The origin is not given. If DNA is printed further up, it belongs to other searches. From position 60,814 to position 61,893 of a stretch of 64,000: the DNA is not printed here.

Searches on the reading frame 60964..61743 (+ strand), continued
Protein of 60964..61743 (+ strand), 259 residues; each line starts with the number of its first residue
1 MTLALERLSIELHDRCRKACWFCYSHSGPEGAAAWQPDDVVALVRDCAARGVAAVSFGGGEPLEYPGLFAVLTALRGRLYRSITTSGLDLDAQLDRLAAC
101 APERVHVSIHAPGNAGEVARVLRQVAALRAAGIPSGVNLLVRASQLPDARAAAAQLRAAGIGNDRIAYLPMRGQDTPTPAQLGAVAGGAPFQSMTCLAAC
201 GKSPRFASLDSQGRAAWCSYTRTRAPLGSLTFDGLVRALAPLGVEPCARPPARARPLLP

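Call 15: find_related_loci(query=A2, collection=genome_contigs, flank=5000)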
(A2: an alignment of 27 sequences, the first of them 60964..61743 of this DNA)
Query A2 (259 aa) in genome_contigs; peptide patterns used: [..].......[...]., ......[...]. (x = any residue, [..] = any of these).
118 stretches matched a pattern; 108 encode a relative of the query (tblastn E <= 1e-3); the best 80 are kept; 80 distinct loci.
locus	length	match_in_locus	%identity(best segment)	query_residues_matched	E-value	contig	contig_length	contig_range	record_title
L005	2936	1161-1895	61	3-247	2e-98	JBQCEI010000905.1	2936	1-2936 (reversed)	MAG: Aureliella sp. isolate bin122 k127_5982764, whole genome shotgun sequence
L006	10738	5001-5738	62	3-247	9e-96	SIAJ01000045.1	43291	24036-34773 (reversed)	MAG: Gemmataceae bacterium isolate Baikal-deep-G171 BACOMB-C3648, whole genome shotgun sequence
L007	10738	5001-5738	60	3-247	3e-95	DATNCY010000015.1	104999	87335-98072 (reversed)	MAG TPA_asm: Gemmataceae bacterium isolate SMAG_U11228 k141_1165530, whole genome shotgun sequence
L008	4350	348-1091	60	1-247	2e-95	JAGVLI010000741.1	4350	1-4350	MAG: Planctomycetales bacterium isolate SW_37 c_000000091014, whole genome shotgun sequence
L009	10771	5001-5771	59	4-259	3e-94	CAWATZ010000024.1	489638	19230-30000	MAG: uncultured Planctomycetota bacterium isolate MFD02248.bin.2.136 genome assembly, contig: contig_7250, whole genome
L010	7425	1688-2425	60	3-247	2e-93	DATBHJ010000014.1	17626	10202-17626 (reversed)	MAG TPA_asm: Gemmataceae bacterium isolate SMAG_U3862 k141_1332680, whole genome shotgun sequence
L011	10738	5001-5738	61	3-247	4e-92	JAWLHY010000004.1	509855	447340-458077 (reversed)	MAG: Armatimonadota bacterium isolate 30dZY2.bin.9 NODE_25_length_509855_cov_15.237892, whole genome shotgun sequence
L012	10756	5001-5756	60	3-253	5e-92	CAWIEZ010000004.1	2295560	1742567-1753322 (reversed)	MAG: uncultured Planctomycetota bacterium isolate MFD09603.bin.2.22 genome assembly, contig: contig_3589, whole genome s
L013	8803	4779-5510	61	5-247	6e-92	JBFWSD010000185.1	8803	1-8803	MAG: Gemmataceae bacterium isolate CA_2019_TPBF_221 NODE_32252_length_8803_cov_2.369295_TPBF, whole genome shotgun seque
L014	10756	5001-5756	56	4-255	2e-91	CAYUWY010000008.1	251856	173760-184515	MAG TPA_asm: uncultured Pirellulaceae bacterium isolate binchicken_co366_88 genome assembly, contig: NODE_9_length_25185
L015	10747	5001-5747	55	4-251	2e-90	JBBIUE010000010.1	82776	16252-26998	MAG: Pirellula sp. isolate STF170223_bin_46 NODE_163_length_82776_cov_5.331210, whole genome shotgun sequence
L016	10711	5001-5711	62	3-238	2e-90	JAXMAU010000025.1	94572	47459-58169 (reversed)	MAG: Gemmataceae bacterium isolate STL-PLA18 C1.56.fa-25, whole genome shotgun sequence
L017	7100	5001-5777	58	1-259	4e-90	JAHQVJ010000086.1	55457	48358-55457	MAG: Myxococcales bacterium isolate MAG.005 Posi_005-P25927, whole genome shotgun sequence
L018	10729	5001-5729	57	5-247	5e-90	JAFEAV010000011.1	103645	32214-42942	MAG: Cyanobacteria bacterium SZAS LIN-3 LIN-537__11__length-103645, whole genome shotgun sequence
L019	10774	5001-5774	59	3-259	3e-94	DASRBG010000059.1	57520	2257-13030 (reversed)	MAG TPA_asm: Gemmataceae bacterium isolate SMAG_U9921 k141_215615, whole genome shotgun sequence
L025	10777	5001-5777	55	2-259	3e-89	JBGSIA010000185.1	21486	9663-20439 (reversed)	MAG: Pirellulaceae bacterium isolate JTS-AC118 k141_3560204, whole genome shotgun sequence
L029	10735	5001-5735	59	4-247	1e-87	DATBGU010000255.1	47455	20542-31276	MAG TPA_asm: Gemmataceae bacterium isolate SMAG_U3846 k141_857436, whole genome shotgun sequence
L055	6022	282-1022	52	3-248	4e-82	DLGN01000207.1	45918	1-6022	MAG TPA_asm: Oxalobacteraceae bacterium UBA7693 UBA7693_contig_4337, whole genome shotgun sequence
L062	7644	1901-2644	51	2-248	2e-79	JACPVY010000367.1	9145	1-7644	MAG: Burkholderiales bacterium isolate NC_groundwater_797_Pr6_B-0.1um_51_7 kurt_kritikos_18_scaffold_375748, whole genom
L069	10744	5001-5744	55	3-249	3e-76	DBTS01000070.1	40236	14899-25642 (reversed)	MAG TPA_asm: Rhodocyclaceae bacterium UBA1310 UBA1310_contig_1185, whole genome shotgun sequence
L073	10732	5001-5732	57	4-247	5e-76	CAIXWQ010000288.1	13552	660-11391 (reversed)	MAG: uncultured delta proteobacterium isolate MJ-time_bin-4440 genome assembly, contig: bin-4440:0288/1422, whole genome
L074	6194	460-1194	55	5-248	2e-75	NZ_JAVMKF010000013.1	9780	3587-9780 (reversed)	MAG: Accumulibacter sp. isolate SCELSE-14 RS41505SPAdes_bin.147_0000000013, whole genome shotgun sequence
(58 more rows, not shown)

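Call 18: find_related_loci(query=window:60964-61743:+, collection=metagenome_contigs, flank=3000)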
Query window:60964-61743:+ (259 aa) in metagenome_contigs; peptide patterns used: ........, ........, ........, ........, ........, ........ (x = any residue, [..] = any of these).
600 stretches matched a pattern (row limit reached: there are more); 66 encode a relative of the query (tblastn E <= 1e-3); 66 distinct loci.
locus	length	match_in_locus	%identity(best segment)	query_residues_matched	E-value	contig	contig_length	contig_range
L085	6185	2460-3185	61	5-247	1e-93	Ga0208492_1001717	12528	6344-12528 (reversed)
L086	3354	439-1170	60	2-247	2e-92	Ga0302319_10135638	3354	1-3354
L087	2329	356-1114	64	4-256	2e-93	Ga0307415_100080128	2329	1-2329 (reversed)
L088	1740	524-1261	57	3-247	8e-94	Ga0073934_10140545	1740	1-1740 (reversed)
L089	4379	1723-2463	60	2-247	1e-87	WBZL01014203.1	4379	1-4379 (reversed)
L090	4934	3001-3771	58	3-258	1e-87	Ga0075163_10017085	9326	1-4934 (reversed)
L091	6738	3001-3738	54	2-247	1e-86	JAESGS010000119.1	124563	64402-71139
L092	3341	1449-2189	60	3-247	3e-86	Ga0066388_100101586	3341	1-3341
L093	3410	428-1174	59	3-250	2e-85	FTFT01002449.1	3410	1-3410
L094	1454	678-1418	58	3-247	1e-90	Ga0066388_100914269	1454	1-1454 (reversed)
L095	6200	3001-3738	61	3-247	7e-84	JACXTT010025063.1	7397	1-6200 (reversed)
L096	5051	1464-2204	57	3-247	1e-82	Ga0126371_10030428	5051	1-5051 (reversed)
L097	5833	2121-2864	59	2-247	1e-82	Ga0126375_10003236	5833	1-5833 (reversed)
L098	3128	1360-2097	59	4-247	2e-83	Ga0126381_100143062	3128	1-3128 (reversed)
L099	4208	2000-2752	59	4-253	2e-82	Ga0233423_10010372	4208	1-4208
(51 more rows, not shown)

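Call 19: find_encoding_contigs(protein=P0003, flank=4000, max_places=2)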
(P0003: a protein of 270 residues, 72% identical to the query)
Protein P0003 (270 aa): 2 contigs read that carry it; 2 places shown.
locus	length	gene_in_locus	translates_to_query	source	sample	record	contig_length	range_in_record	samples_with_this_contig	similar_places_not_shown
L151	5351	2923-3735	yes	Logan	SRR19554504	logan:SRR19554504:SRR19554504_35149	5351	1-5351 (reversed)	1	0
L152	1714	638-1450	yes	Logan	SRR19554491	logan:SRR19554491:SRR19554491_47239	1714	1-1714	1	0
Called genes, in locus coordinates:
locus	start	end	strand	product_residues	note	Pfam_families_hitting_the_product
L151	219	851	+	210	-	PF13417:GST_N_3, PF13409:GST_N_2, PF00043:GST_C (weak), PF13410:GST_C_2 (weak), PF14497:GST_C_3 (weak)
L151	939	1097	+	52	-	-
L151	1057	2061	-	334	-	-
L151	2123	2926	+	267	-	-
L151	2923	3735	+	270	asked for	PF04055:Radical_SAM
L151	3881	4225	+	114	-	-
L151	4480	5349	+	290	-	?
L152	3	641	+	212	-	?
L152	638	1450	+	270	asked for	PF04055:Radical_SAM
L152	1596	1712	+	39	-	?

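Call 20: find_encoding_contigs(protein=P0002, flank=4000, max_places=2)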
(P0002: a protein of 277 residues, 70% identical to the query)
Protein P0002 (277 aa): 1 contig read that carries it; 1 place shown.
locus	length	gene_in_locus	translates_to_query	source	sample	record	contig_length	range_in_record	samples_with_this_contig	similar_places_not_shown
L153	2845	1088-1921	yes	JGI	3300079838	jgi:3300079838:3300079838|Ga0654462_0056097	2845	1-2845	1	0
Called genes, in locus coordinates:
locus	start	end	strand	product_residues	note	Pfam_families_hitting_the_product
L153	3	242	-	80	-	?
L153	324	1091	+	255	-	-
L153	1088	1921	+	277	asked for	PF04055:Radical_SAM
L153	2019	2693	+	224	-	PF20296:MTaX1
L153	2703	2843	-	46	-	?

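Call 21: find_encoding_contigs(protein=P0010, flank=4000, max_places=2)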
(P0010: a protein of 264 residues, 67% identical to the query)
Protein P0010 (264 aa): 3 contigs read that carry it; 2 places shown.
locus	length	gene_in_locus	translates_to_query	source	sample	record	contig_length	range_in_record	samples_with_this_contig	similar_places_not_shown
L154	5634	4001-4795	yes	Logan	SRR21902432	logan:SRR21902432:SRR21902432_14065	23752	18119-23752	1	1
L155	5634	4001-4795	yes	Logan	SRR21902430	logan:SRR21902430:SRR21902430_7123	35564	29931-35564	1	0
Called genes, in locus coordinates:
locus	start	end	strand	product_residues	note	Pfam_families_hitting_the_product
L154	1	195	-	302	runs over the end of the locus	-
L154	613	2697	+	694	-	-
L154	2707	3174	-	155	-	PF00903:Glyoxalase, PF18029:Glyoxalase_6 (weak), PF22650:At5g48480-like_C (weak)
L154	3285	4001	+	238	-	-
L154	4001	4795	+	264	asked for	PF04055:Radical_SAM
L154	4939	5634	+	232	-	?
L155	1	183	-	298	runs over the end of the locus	-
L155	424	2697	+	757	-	-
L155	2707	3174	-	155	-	PF00903:Glyoxalase, PF18029:Glyoxalase_6 (weak), PF22650:At5g48480-like_C (weak)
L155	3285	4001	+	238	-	-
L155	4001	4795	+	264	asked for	PF04055:Radical_SAM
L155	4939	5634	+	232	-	?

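Call 22: find_encoding_contigs(protein=P0004, flank=4000, max_places=2)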
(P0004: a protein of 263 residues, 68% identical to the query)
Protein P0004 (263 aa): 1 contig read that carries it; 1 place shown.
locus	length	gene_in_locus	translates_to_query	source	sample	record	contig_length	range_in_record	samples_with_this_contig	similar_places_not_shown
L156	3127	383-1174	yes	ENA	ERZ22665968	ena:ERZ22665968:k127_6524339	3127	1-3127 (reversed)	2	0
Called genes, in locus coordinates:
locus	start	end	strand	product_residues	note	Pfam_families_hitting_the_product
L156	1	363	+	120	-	?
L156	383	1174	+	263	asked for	PF04055:Radical_SAM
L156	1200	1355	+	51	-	-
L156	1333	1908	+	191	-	-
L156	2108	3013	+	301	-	-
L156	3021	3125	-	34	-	?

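Call 23: find_encoding_contigs(protein=P0001, flank=3000, max_places=5)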
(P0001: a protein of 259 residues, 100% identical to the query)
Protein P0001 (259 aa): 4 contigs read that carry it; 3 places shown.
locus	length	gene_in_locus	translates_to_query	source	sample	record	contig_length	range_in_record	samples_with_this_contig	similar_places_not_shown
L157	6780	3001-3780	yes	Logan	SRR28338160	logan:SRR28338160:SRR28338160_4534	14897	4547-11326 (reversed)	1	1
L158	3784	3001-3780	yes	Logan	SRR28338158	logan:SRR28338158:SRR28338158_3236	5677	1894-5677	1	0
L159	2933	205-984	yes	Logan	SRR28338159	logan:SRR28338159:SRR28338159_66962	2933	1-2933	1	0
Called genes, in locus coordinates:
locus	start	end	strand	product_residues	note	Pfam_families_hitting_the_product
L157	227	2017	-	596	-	-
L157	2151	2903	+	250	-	-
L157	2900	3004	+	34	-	-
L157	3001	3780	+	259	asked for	PF04055:Radical_SAM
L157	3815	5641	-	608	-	PF00266:Aminotran_5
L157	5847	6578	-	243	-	PF00483:NTP_transferase (weak), PF12804:NTP_transf_3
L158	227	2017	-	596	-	-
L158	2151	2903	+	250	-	-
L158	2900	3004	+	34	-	-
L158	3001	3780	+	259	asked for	PF04055:Radical_SAM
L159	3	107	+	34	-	?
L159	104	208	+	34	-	-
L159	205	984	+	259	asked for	PF04055:Radical_SAM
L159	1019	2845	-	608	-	PF00266:Aminotran_5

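Call 24: find_encoding_contigs(protein=P0012, flank=3000, max_places=2)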
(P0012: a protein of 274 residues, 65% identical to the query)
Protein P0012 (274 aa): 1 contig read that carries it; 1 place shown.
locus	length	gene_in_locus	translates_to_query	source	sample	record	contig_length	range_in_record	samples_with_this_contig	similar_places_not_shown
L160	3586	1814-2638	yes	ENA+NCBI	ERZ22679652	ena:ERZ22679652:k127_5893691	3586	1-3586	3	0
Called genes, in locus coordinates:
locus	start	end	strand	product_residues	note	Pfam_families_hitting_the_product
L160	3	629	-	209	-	?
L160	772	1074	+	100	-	-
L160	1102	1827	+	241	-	-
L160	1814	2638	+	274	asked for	PF04055:Radical_SAM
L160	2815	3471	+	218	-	-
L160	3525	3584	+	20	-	?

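Call 35: search_solved_structures(query=A2, max_evalue=0.001, show_alignments=1)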
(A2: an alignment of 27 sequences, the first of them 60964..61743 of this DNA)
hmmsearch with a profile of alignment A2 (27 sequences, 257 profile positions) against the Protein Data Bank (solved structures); distinct sequences matched with E-value up to 0.001: 19.
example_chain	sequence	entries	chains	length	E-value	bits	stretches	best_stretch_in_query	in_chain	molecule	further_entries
6efn_A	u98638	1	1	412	6.1e-09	38.6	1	8-159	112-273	Sporulation killing factor maturation protein SkfB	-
8wm2_A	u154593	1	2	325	4e-08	35.9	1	11-109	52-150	Fe-S radical SAM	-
2fb2_A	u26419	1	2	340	8.6e-08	34.8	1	6-142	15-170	Molybdenum cofactor biosynthesis protein A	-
1tv7_A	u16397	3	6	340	1.3e-07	34.3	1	7-142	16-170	Molybdenum cofactor biosynthesis protein A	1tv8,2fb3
8ai3_A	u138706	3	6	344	7.4e-07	31.8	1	6-74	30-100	Putative peptide biosynthesis protein YydG | Radical SAM core domain-containing protein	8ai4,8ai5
8ai1_A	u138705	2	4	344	7.5e-07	31.8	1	6-74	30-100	Putative peptide biosynthesis protein YydG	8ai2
8ai6_A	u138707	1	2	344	7.5e-07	31.8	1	6-74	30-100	Putative peptide biosynthesis protein YydG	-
7vob_C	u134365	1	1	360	7.7e-06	28.4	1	7-119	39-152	Cytosylglucuronate decarboxylase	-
7voc_C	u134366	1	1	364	7.9e-06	28.4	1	7-119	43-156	Cytosylglucuronate decarboxylase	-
6c8v_A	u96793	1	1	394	2.1e-05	27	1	9-110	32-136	Coenzyme PQQ synthesis protein E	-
7tol_A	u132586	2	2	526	4.3e-05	26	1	8-104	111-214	glycerol dibiphytanyl glycerol tetraether - macrocyclic archaeol synthase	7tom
7bi7_A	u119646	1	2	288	0.00012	24.6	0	4-110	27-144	FeMo cofactor biosynthesis protein NifB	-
7jmb_A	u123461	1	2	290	0.00012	24.5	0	4-110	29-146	Nitrogenase iron-molybdenum cofactor biosynthesis protein NifB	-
7jma_A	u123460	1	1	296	0.00013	24.4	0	4-110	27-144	Nitrogenase iron-molybdenum cofactor biosynthesis protein NifB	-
6y1x_A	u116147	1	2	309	0.0005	22.5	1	5-107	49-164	Radical SAM domain protein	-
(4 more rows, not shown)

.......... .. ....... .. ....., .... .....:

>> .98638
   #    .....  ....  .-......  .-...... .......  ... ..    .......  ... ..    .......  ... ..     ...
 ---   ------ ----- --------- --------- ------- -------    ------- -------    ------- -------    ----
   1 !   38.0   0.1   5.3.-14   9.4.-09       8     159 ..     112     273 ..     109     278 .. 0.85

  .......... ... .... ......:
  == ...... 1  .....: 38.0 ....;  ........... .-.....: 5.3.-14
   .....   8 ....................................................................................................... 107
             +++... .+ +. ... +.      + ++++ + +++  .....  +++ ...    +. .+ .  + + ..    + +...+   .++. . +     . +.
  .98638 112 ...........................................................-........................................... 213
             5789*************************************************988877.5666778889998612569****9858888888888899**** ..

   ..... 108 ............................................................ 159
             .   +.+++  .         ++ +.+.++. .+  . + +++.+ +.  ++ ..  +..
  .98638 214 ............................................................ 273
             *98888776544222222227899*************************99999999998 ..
